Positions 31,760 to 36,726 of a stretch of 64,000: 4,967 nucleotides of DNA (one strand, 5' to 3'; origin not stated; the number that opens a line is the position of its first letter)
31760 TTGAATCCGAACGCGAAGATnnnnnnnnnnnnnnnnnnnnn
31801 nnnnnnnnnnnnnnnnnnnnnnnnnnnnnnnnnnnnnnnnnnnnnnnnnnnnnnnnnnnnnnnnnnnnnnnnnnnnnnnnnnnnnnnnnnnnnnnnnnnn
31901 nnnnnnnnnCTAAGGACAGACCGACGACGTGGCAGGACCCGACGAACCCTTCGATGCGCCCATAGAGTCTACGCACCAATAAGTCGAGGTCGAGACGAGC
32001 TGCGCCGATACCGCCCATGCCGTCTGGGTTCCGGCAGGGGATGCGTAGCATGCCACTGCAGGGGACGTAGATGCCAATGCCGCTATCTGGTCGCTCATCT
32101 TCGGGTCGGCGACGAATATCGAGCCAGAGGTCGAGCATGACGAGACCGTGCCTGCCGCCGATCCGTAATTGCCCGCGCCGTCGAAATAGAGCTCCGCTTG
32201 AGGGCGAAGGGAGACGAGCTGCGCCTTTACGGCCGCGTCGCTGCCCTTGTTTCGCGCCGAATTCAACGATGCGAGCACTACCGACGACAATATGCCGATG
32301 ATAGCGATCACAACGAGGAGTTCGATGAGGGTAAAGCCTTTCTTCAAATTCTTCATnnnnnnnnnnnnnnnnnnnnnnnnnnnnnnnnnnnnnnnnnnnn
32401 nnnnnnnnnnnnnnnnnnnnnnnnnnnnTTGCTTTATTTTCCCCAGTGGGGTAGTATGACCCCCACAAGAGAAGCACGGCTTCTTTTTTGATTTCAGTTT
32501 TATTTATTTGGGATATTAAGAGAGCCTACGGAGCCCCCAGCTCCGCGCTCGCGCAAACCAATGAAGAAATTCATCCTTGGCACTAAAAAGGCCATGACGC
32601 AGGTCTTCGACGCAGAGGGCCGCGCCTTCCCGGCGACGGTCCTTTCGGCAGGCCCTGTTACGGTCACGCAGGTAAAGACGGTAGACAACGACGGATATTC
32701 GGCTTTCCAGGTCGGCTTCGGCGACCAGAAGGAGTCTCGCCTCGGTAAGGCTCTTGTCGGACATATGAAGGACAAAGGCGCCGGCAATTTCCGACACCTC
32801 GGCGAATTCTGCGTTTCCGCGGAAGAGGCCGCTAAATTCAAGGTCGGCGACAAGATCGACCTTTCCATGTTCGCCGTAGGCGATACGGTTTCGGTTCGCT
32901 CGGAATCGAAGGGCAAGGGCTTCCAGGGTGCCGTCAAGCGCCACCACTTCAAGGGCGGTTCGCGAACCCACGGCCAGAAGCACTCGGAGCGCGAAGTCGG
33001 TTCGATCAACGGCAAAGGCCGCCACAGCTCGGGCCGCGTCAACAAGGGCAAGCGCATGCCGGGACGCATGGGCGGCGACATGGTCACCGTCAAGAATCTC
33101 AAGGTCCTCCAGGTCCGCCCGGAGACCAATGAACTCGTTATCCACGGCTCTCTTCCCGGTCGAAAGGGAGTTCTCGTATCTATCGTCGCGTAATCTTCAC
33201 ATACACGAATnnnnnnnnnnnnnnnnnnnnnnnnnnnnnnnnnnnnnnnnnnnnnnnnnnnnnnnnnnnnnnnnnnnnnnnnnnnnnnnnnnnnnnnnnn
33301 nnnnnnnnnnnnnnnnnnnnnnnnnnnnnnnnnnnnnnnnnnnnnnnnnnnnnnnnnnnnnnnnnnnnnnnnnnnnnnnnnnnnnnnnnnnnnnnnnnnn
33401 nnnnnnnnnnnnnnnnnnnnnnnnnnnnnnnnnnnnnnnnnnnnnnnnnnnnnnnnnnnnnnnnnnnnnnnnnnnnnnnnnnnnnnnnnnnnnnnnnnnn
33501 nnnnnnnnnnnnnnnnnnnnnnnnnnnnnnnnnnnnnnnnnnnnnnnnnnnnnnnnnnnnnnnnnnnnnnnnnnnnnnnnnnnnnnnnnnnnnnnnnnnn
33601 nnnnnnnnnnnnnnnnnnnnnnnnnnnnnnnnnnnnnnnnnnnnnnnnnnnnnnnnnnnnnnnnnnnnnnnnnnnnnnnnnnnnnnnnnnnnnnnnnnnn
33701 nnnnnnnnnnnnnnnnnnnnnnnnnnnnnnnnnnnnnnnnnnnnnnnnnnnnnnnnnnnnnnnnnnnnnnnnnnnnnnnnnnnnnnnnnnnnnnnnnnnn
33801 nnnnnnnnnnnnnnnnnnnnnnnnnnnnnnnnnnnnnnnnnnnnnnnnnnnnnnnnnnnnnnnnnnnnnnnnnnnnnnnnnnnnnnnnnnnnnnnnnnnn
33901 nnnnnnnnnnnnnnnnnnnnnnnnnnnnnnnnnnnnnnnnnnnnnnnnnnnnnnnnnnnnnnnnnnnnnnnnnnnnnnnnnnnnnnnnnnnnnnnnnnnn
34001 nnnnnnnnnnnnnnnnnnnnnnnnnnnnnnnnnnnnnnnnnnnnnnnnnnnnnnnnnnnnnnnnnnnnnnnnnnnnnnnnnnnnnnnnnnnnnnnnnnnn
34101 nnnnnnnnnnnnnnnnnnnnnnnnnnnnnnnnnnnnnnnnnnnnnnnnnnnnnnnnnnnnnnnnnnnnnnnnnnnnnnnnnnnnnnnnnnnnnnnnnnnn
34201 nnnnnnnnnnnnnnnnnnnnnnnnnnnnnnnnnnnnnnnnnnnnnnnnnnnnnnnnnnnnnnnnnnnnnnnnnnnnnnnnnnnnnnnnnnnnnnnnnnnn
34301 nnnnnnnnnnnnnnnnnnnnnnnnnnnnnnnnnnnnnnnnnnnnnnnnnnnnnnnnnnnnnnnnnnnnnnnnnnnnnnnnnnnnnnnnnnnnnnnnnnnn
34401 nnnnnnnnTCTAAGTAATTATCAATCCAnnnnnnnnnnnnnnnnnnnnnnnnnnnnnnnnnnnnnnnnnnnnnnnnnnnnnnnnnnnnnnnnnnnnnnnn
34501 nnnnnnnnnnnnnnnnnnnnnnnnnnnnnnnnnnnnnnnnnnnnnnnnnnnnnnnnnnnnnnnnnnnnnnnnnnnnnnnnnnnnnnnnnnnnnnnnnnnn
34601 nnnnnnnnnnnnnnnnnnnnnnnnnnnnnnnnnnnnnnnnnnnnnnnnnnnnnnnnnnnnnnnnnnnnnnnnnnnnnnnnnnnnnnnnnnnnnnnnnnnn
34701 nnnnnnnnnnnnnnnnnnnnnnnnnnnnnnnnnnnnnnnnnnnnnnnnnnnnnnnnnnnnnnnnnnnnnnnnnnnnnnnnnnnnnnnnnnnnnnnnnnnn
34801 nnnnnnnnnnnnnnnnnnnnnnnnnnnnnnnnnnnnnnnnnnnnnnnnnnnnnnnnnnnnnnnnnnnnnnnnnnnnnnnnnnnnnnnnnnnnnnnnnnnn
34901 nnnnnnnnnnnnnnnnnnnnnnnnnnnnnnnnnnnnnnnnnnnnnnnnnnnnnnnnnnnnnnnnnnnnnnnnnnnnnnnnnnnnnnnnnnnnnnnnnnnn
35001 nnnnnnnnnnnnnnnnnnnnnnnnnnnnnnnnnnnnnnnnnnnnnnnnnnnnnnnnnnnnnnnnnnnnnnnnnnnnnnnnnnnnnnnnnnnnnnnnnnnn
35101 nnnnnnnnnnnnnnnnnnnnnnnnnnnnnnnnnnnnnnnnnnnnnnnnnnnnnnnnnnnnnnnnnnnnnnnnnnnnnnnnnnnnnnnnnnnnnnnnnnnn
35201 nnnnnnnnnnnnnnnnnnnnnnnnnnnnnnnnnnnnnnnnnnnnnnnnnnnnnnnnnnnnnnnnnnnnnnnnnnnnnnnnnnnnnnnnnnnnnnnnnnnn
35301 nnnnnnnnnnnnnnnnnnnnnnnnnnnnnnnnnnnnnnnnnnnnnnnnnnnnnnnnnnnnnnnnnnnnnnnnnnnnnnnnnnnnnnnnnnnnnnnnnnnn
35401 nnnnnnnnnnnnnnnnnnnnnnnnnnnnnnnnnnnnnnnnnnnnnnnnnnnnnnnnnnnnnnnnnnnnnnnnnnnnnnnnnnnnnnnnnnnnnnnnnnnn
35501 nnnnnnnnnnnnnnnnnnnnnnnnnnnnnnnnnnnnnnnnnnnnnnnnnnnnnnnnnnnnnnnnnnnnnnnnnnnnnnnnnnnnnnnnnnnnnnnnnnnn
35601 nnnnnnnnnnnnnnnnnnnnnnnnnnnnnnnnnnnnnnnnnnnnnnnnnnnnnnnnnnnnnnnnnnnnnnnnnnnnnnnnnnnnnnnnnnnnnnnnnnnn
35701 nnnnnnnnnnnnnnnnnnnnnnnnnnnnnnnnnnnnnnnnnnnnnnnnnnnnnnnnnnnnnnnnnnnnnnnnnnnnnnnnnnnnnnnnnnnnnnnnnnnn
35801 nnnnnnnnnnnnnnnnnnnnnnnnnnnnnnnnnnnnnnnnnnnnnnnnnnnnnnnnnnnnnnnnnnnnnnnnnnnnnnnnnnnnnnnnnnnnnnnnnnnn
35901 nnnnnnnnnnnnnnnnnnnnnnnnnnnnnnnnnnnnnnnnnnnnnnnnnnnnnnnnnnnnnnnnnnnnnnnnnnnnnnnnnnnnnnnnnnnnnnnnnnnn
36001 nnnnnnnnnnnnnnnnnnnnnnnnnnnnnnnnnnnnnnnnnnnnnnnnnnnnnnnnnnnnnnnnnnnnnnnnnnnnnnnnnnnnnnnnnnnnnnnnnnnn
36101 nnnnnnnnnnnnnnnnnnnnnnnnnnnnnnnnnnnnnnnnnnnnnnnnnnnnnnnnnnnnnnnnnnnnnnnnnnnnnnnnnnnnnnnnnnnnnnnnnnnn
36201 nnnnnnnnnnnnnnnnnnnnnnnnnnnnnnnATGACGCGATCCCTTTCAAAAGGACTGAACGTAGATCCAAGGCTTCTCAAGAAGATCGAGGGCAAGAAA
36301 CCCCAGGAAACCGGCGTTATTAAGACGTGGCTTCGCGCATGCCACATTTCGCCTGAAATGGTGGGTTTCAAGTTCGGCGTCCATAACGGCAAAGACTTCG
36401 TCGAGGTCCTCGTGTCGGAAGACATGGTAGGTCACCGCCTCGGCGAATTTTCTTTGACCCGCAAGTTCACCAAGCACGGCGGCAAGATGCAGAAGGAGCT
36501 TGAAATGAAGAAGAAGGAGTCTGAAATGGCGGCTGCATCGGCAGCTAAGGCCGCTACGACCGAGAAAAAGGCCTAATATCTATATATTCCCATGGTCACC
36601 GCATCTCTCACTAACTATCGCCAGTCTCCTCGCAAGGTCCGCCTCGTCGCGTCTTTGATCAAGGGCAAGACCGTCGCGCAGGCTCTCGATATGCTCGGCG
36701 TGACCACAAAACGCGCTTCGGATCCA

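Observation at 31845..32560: Major type IV pilin gene embedded antisense inside the S10 ribosomal operon (between rpsJ and rplC)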

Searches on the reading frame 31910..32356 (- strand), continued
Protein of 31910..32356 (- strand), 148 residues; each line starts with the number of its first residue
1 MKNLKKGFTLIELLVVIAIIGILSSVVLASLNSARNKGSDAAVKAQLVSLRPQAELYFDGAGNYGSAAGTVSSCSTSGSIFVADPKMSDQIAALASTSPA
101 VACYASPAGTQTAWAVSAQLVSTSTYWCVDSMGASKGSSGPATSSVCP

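Call 65: find_encoding_contigs(protein=P0121, flank=1500, max_places=3)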
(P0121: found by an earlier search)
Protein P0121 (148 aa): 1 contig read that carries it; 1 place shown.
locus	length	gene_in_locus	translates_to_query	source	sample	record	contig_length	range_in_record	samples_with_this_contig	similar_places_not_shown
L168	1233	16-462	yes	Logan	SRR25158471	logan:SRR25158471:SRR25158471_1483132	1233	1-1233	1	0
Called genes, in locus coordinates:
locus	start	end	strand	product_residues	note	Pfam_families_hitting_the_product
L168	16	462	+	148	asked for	PF07963:N_methyl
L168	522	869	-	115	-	-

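Call 68: search_protein_families(library=pfam, proteins=[L005:913-1389:-, L005:489-836:-], max_evalue=0.01)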
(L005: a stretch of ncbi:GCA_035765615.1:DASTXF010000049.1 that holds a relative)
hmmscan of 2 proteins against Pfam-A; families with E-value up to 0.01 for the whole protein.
L005:913-1389:- (158 aa): 0 families

L005:489-836:- (115 aa): 1 family
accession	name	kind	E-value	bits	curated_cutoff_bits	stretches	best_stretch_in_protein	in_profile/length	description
PF08273.17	Zn_Ribbon_Prim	-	0.00074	20.2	23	1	45-78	4-34/37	Zinc-binding domain of primase-helicase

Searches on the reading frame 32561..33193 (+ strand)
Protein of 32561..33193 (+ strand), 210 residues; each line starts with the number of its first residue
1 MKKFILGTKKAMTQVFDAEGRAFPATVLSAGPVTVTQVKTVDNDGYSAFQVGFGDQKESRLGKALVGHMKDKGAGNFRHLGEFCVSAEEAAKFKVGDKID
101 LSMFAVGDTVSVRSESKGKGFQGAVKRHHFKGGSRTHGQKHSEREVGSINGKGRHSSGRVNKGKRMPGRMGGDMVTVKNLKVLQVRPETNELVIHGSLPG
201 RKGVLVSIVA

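Call 4: search_protein_families(library=pfam, proteins=[window:32561-33193:+], max_evalue=0.01)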
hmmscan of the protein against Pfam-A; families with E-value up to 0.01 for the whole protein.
window:32561-33193:+ (210 aa): 1 family
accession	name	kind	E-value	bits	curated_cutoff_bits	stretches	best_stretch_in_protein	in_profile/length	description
PF00297.29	Ribosomal_L3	-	3.4e-10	39.9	22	1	102-187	210-290/369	Ribosomal protein L3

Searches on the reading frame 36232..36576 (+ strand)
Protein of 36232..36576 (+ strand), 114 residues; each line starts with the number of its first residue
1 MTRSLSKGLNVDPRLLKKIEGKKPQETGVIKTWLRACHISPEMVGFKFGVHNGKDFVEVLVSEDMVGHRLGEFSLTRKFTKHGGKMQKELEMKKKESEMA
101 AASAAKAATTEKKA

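Call 43: search_protein_families(library=pfam, proteins=[window:36232-36576:+], max_evalue=0.01)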
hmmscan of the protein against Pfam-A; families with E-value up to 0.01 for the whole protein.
window:36232-36576:+ (114 aa): 1 family
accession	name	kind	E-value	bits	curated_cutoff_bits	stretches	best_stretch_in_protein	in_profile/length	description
PF00203.26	Ribosomal_S19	-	2.5e-31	107.8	27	1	3-82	1-81/81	Ribosomal protein S19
